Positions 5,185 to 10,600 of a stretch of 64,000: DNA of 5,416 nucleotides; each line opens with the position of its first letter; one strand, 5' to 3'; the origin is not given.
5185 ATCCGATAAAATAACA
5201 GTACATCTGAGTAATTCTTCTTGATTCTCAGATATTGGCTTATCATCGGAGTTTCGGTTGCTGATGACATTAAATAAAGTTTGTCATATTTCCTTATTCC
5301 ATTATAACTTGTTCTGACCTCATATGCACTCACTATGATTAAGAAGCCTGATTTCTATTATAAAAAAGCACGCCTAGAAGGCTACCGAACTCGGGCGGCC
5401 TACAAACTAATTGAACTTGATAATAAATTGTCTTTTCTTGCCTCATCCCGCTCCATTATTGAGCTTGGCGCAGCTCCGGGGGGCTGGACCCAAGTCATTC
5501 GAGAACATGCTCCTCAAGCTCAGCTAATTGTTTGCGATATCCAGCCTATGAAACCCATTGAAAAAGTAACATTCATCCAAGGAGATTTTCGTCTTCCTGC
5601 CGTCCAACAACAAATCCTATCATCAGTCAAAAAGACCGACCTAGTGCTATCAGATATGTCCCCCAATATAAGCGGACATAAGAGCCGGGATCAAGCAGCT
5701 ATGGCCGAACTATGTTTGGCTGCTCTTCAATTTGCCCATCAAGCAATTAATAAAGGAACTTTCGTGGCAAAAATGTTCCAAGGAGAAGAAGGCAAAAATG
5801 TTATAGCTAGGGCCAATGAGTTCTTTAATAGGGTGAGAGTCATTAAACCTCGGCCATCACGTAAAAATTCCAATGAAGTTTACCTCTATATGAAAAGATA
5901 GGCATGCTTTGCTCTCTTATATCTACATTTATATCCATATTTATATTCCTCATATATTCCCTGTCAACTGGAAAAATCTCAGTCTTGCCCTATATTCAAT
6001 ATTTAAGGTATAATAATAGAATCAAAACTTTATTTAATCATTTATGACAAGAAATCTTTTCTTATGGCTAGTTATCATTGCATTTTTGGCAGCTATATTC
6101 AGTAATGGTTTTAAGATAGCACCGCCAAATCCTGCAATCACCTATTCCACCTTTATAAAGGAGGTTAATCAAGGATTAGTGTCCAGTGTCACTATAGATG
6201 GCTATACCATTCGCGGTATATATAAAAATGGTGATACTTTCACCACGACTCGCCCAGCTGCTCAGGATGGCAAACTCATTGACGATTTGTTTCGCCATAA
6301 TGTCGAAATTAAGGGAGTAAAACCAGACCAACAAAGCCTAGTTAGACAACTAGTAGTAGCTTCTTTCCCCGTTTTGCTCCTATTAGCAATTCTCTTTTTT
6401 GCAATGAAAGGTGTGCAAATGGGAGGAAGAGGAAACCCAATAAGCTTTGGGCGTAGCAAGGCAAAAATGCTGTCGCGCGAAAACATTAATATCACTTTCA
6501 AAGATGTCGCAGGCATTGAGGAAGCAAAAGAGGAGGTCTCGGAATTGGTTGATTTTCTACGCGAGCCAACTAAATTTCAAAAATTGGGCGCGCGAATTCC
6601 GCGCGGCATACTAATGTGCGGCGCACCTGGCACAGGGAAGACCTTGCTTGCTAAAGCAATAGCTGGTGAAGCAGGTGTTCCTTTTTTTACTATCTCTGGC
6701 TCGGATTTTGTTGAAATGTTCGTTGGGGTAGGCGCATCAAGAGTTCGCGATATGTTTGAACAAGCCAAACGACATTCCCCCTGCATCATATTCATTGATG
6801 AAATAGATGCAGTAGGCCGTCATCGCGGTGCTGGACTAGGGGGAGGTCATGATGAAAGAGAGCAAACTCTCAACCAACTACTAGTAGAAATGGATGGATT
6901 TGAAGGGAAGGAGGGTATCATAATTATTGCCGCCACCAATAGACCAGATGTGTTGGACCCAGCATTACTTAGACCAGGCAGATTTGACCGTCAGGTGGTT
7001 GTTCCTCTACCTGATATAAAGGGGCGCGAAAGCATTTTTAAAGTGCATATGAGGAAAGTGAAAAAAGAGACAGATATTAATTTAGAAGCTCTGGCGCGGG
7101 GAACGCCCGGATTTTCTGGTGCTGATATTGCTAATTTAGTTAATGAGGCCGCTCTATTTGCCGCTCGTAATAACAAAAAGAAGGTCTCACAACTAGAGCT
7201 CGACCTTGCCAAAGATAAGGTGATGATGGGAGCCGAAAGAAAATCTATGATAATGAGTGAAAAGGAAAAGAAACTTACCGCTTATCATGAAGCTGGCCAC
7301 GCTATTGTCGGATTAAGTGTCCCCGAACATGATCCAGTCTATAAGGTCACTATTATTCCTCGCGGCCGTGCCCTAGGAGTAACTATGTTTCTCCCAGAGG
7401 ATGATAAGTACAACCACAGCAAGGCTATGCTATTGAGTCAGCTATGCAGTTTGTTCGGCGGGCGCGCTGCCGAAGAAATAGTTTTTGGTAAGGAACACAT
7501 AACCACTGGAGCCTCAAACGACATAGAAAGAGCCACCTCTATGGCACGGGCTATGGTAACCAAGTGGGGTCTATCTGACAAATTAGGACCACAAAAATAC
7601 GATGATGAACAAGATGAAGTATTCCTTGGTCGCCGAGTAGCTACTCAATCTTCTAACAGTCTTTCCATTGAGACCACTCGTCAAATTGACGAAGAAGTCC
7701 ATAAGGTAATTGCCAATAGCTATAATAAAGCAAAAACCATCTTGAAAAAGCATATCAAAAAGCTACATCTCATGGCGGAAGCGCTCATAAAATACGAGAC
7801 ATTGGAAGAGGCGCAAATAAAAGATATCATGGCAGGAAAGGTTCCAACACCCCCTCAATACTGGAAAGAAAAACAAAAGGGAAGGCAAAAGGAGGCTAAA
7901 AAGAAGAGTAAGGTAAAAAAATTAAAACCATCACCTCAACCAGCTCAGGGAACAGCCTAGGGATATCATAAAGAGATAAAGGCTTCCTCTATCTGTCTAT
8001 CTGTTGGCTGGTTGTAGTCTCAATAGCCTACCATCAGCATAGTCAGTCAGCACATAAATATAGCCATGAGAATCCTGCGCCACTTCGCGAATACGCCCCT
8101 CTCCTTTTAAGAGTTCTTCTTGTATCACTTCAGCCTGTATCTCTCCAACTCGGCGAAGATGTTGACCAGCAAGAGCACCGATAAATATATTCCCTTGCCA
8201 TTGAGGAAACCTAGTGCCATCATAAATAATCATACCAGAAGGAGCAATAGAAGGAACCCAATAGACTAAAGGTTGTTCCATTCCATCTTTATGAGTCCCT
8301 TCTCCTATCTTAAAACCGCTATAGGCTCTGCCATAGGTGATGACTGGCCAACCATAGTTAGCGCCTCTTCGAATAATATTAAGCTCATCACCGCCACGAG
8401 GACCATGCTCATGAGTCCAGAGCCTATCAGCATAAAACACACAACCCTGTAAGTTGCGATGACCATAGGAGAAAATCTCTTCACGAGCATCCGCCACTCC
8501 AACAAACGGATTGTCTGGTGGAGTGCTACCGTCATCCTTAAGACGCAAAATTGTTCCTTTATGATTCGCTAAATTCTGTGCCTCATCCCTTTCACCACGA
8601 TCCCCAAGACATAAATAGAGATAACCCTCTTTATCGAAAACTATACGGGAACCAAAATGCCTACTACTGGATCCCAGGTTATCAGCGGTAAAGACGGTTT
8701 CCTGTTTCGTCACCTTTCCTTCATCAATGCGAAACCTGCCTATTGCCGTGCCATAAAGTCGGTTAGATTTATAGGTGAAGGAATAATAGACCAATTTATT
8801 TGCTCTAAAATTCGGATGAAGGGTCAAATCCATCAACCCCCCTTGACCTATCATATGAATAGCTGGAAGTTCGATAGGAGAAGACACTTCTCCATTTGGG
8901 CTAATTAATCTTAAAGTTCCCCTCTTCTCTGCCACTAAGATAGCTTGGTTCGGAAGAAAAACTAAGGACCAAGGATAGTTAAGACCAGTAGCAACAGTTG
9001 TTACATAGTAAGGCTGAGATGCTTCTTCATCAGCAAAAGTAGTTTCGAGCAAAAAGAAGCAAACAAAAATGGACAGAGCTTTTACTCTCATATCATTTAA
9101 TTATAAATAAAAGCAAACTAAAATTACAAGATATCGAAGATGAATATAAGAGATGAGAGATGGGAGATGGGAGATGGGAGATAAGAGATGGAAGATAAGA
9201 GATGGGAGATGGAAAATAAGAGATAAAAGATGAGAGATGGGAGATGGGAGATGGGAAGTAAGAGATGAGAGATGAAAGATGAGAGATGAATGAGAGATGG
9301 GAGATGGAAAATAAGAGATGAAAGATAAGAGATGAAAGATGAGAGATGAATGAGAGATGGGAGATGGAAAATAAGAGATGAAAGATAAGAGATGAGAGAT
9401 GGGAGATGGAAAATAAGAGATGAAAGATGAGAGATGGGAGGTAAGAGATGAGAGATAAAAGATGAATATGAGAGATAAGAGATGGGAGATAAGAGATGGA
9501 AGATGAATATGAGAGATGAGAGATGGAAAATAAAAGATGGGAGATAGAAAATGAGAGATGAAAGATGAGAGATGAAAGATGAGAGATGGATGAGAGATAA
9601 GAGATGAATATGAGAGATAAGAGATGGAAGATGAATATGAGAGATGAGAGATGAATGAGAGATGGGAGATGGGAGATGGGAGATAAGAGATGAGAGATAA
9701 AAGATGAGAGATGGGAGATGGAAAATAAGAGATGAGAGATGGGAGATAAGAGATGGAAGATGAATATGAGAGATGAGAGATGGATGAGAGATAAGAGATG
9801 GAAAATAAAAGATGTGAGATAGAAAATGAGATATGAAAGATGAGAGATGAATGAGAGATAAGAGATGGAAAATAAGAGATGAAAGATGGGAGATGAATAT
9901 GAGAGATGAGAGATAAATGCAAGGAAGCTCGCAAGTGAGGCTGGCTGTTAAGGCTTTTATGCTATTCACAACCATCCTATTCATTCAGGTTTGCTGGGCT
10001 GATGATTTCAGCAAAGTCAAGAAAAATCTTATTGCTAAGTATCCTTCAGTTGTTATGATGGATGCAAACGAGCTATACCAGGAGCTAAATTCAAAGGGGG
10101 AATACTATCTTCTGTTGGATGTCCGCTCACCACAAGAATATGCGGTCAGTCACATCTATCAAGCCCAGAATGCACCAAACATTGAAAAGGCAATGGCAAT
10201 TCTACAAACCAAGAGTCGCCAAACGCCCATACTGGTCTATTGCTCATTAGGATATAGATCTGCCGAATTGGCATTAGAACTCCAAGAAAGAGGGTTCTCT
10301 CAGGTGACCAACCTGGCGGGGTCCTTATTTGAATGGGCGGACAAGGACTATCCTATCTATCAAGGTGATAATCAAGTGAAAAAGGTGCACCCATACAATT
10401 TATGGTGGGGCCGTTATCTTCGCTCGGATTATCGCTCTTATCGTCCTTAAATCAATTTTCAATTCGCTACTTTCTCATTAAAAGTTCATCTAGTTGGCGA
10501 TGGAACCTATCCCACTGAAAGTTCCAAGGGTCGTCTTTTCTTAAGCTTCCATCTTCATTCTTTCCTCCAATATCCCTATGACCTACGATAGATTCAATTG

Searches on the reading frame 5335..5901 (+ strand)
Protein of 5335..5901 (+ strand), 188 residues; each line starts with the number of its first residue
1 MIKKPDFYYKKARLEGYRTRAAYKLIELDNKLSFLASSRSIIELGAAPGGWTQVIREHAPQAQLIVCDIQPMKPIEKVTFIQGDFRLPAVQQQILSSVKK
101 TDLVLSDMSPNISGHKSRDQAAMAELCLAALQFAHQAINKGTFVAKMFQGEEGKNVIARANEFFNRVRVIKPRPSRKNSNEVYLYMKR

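Call 9: search_protein_families(library=ncbifam, proteins=[window:5335-5901:+], max_evalue=0.00001)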
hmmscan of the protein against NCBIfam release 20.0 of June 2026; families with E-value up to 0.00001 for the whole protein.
window:5335-5901:+ (188 aa): 2 families
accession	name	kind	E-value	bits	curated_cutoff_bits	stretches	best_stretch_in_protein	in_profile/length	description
TIGR00438.1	rrmJ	equivalog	3.5e-53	179.9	300.15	1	6-187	1-186/188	23S rRNA (uridine(2552)-2'-O)-methyltransferase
NF008390.0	PRK11188.1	equivalog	5.4e-43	147.1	269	1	6-184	20-202/209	23S rRNA (uridine(2552)-2'-O)-methyltransferase RlmE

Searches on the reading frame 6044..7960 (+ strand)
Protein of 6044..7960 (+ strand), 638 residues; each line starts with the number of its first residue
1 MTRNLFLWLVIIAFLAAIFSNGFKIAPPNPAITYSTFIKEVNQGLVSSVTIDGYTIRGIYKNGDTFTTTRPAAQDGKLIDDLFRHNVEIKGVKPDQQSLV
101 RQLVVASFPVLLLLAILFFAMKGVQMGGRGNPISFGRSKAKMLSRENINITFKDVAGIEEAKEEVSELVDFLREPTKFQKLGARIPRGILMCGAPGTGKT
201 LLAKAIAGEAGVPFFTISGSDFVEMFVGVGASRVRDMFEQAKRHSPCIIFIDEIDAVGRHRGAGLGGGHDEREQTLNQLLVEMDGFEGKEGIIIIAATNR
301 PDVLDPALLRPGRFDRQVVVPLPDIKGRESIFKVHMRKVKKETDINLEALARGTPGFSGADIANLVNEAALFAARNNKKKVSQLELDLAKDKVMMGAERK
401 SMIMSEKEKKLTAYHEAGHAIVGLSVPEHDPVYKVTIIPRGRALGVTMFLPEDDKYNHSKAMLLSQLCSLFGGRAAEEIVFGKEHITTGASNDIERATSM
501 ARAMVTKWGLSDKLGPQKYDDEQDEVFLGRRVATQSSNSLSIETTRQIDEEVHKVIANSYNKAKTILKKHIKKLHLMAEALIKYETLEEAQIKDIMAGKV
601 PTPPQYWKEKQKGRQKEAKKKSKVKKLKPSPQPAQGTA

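Call 9: search_protein_families(library=ncbifam, proteins=[window:6044-7960:+], max_evalue=0.00001)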
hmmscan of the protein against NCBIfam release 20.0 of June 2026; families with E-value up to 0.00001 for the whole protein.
window:6044-7960:+ (638 aa): 12 families
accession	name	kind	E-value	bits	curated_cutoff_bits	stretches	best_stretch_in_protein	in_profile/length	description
NF008004.0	PRK10733.1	equivalog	1.4e-268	892.2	1008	1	1-625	1-622/644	ATP-dependent zinc metalloprotease FtsH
TIGR01241.2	FtsH_fam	equivalog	2.8e-258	858.6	600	1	9-592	3-598/598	ATP-dependent zinc metalloprotease FtsH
NF003069.1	PRK03992.1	subfamily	1.4e-91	307.5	500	1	144-398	122-377/379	proteasome-activating nucleotidase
TIGR01242.2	TIGR01242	subfamily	1.3e-85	287.5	500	1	145-398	106-360/362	proteasome-activating nucleotidase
TIGR01243.1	CDC48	subfamily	1.4e-76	258.3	802.65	1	146-400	446-693/733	CDC48 family AAA ATPase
NF047747.1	PrtsmActNtasePan2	equivalog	2.6e-75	254.2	700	1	144-394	142-393/397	proteasome-activating nucleotidase Pan2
NF047748.1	PrtsmActNtasePan1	equivalog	1.4e-73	248.3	750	1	144-401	139-397/405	proteasome-activating nucleotidase Pan1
NF041006.2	cell_div_CdvC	equivalog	1.3e-42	146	650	1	138-380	88-329/370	cell division protein CdvC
TIGR03689.1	pup_AAA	equivalog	2.5e-39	135.4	504.75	1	144-392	173-430/512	proteasome ATPase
NF042959.1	IteA_antiphage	equivalog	3.7e-37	128.3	510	1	159-413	98-342/367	anti-phage ATPase IteA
NF003229.0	PRK04195.1-5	equivalog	2.3e-08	33.2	280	1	152-259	16-117/413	replication factor C large subunit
TIGR03922.1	T7SS_EccA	equivalog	9.2e-06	24.5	466.65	0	152-297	275-422/557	type VII secretion AAA-ATPase EccA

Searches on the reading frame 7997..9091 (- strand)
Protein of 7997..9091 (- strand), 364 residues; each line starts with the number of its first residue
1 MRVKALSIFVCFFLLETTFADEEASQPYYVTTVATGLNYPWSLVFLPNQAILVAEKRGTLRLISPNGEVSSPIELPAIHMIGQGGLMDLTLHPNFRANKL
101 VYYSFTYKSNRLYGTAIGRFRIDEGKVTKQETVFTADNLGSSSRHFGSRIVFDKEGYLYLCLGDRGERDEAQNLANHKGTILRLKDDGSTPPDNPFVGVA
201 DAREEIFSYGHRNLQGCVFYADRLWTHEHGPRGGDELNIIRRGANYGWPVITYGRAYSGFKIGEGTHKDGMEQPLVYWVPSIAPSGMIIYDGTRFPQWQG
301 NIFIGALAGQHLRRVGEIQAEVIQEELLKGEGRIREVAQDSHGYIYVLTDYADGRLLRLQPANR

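Call 9: search_protein_families(library=ncbifam, proteins=[window:7997-9091:-], max_evalue=0.00001)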
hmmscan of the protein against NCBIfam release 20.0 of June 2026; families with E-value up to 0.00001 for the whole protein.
window:7997-9091:- (364 aa): 1 family
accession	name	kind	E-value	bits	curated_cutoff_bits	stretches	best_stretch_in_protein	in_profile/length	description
TIGR03606.1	non_repeat_PQQ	subfamily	1.5e-39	136.1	434.55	1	22-252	14-271/454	glucose/sorbosone family PQQ-dependent dehydrogenase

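Call 46: search_protein_families(library=pfam, proteins=[window:7997-9091:-], max_evalue=0.001)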
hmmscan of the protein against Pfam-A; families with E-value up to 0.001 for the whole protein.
window:7997-9091:- (364 aa): 1 family
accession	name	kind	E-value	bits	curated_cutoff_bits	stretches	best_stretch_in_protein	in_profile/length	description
PF07995.17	GSDH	-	1.1e-122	409.9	25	1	37-358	1-332/332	Glucose / Sorbosone dehydrogenase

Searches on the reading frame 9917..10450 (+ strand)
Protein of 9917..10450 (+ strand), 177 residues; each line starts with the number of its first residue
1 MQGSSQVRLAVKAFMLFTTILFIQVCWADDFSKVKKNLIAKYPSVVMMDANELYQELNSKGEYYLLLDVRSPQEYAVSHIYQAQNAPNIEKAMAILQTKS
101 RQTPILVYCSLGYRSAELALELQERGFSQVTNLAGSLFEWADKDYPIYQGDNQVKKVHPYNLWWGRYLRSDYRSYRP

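Call 9: search_protein_families(library=ncbifam, proteins=[window:9917-10450:+], max_evalue=0.00001)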
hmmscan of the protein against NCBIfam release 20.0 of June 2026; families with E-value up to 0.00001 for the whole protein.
window:9917-10450:+ (177 aa): 9 families
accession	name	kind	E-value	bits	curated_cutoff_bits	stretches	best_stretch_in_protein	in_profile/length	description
NF045521.1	rhoda_near_glyco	subfamily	1.8e-33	115.3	145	1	55-171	23-140/144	rhodanese homology domain-containing protein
NF006444.0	PRK08762.1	equivalog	8.6e-12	44.4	449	1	48-150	17-117/387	molybdopterin-synthase adenylyltransferase MoeB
NF041203.1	rhodanese_LYCAU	equivalog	5.2e-11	42.3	115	1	41-147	16-123/126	rhodanese-related (seleno)protein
NF005902.0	PRK07878.1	equivalog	1.4e-10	40.6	647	1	47-143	288-384/392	adenylyltransferase/sulfurtransferase MoeZ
NF005646.0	PRK07411.1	equivalog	5.3e-10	39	633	1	42-143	278-382/390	molybdopterin-synthase adenylyltransferase MoeB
NF001195.0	PRK00162.1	equivalog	1.9e-09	37.8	102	1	51-143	10-99/108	thiosulfate sulfurtransferase GlpE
NF008750.0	PRK11784.1-2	equivalog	3e-07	29.8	241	0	58-89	10-41/346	tRNA 2-selenouridine(34) synthase MnmH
NF001133.1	PRK00142.1-1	equivalog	6.8e-06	25.8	170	1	60-142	118-205/229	oxygen-dependent tRNA uridine(34) hydroxylase TrhO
NF008752.0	PRK11784.1-4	equivalog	6.9e-06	25.1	266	0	49-91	4-46/357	tRNA 2-selenouridine(34) synthase MnmH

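Call 46: search_protein_families(library=pfam, proteins=[window:9917-10450:+], max_evalue=0.001)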
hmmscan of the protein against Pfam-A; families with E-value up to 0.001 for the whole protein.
window:9917-10450:+ (177 aa): 1 family
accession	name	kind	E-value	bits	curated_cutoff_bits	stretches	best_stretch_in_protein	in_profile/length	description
PF00581.25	Rhodanese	-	1.8e-16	60.8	22.2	1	50-142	2-101/102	Rhodanese-like domain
